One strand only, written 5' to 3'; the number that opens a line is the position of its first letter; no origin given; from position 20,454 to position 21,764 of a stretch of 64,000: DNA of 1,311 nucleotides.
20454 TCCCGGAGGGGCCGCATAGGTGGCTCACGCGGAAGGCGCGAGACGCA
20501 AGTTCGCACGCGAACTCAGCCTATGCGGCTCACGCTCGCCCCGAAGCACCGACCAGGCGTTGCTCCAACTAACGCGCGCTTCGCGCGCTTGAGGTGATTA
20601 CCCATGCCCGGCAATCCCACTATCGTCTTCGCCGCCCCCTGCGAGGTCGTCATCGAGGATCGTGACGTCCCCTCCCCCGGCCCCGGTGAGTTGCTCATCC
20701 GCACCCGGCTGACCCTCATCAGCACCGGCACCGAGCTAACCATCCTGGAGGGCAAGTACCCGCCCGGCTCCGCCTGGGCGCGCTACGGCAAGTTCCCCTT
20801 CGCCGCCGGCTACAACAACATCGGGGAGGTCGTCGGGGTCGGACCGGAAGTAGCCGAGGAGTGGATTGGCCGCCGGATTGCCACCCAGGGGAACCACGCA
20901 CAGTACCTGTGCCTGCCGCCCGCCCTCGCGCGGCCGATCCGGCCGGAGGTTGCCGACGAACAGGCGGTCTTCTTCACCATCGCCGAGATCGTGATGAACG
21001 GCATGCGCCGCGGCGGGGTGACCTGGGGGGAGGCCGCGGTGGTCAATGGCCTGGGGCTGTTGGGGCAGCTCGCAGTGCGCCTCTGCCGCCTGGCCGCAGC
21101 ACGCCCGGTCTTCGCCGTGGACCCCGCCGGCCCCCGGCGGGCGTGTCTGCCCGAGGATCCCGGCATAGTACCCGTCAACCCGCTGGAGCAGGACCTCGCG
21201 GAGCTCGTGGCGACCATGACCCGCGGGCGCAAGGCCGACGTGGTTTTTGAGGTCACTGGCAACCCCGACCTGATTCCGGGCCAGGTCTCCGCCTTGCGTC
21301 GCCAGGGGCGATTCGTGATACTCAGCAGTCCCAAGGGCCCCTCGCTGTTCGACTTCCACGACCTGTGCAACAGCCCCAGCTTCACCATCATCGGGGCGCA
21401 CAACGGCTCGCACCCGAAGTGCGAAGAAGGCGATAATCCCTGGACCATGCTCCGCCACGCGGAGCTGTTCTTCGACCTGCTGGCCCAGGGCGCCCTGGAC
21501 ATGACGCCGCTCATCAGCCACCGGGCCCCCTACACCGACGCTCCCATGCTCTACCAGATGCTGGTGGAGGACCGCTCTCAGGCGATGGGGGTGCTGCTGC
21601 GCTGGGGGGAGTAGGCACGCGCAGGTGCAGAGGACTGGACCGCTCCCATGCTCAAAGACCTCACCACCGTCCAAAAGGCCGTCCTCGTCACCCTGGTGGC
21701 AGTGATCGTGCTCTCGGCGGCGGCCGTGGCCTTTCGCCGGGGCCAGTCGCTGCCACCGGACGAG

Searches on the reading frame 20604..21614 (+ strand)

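Call 6: search_protein_families(library=pfam, proteins=[window:20604-21614:+], max_evalue=0.01)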
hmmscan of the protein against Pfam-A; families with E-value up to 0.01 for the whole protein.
window:20604-21614:+ (336 aa): 2 families
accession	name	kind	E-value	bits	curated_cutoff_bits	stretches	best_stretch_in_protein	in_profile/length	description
PF00107.32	ADH_zinc_N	-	2.9e-12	47.1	31.8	1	153-273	2-120/129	Zinc-binding dehydrogenase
PF08240.17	ADH_N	-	7.9e-05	23.3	23.5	1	26-95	1-63/104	Alcohol dehydrogenase GroES-like domain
